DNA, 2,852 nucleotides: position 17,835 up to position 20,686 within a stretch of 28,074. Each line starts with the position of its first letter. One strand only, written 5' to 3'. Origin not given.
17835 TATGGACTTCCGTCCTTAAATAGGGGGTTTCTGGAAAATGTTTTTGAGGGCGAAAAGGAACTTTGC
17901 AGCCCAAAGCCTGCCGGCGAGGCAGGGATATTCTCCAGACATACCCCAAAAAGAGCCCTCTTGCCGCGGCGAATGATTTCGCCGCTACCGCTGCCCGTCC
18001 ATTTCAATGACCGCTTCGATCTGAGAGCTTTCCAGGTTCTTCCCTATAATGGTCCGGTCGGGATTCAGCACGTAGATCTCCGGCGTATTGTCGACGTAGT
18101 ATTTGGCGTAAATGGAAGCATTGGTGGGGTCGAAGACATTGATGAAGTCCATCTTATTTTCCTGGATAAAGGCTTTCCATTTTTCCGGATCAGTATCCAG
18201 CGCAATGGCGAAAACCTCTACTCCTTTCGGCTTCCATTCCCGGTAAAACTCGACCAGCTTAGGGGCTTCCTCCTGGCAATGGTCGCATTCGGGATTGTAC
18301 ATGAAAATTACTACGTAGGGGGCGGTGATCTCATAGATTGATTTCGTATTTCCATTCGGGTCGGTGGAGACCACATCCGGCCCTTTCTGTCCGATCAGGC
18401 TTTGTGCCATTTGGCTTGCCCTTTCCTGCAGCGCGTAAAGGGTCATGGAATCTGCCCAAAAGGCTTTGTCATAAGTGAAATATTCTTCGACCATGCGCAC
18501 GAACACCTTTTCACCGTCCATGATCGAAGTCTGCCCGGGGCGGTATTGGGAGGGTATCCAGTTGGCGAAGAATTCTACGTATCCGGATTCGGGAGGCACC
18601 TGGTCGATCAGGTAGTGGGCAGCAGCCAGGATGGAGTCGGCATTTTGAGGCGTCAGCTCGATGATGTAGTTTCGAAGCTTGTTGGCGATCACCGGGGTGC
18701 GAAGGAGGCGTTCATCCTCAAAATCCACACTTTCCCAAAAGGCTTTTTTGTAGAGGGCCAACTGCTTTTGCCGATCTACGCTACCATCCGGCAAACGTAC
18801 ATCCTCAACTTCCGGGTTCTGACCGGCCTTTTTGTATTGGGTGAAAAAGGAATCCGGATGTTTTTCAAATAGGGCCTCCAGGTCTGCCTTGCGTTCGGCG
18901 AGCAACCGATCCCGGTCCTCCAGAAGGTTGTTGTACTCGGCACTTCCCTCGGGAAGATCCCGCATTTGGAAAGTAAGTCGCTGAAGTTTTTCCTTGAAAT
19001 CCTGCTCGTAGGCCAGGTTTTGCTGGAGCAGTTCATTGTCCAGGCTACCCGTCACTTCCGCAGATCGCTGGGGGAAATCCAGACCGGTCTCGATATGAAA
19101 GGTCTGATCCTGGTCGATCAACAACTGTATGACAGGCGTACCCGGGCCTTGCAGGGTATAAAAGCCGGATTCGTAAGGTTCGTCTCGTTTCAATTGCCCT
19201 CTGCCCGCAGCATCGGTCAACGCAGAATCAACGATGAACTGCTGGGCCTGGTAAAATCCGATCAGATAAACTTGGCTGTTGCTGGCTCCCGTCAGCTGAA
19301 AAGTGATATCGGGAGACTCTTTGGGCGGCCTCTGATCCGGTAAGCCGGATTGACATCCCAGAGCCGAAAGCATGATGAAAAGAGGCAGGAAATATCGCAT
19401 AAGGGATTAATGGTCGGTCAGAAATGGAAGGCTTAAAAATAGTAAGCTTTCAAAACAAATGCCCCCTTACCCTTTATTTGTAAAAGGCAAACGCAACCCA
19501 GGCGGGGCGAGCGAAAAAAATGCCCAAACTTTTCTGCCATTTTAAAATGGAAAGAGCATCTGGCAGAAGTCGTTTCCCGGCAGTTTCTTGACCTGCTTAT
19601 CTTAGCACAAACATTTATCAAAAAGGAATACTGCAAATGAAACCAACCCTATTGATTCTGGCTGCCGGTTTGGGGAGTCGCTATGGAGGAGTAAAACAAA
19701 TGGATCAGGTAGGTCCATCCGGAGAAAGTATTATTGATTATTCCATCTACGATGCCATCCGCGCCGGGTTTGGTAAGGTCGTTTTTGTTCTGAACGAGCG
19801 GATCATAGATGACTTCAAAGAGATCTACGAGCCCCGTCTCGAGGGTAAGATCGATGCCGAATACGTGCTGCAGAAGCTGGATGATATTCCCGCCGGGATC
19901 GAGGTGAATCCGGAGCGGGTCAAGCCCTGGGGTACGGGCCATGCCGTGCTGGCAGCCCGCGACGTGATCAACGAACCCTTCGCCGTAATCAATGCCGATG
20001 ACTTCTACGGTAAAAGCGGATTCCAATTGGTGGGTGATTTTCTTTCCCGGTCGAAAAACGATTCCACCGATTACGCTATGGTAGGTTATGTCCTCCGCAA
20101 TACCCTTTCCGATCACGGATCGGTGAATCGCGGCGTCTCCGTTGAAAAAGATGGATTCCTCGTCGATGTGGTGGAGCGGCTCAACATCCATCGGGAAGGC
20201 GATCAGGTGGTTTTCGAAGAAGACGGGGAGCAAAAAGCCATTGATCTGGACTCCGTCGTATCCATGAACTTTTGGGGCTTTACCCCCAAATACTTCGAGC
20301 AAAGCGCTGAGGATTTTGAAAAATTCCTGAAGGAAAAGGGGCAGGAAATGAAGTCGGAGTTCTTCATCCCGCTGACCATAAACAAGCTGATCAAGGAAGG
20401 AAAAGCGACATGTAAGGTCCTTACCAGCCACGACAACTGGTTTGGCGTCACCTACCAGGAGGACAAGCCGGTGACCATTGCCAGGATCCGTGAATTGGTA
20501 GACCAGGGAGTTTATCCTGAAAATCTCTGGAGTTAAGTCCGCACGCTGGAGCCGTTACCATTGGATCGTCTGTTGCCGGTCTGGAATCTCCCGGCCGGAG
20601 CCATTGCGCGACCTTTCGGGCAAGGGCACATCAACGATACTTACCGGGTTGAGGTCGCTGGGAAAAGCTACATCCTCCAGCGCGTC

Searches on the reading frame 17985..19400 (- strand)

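Call 24: search_protein_families(library=pfam, proteins=[window:17985-19400:-], max_evalue=0.001)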
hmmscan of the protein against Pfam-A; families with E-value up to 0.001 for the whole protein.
window:17985-19400:- (471 aa): 4 families
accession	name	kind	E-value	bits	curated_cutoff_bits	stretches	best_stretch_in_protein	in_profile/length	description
PF00578.27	AhpC-TSA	-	2.1e-15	57.2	26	1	336-451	1-121/124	AhpC/TSA family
PF13905.12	Thioredoxin_8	-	6.9e-14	52.4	27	1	362-451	3-94/94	Thioredoxin-like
PF08534.16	Redoxin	-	2.7e-10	40.7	26.6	1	337-460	3-137/148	Redoxin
PF17127.10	DUF5106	-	2.7e-07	31.5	28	1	194-313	14-133/151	Domain of unknown function (DUF5106)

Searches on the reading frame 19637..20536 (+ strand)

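Call 24: search_protein_families(library=pfam, proteins=[window:19637-20536:+], max_evalue=0.001)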
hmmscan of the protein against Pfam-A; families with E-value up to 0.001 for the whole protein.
window:19637-20536:+ (299 aa): 2 families
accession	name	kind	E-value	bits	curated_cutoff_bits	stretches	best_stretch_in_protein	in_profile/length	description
PF00483.29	NTP_transferase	-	8.3e-07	29.3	21.2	1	6-238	3-202/245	Nucleotidyl transferase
PF12804.13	NTP_transf_3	-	5.5e-05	23.8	27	1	6-59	2-50/160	MobA-like NTP transferase domain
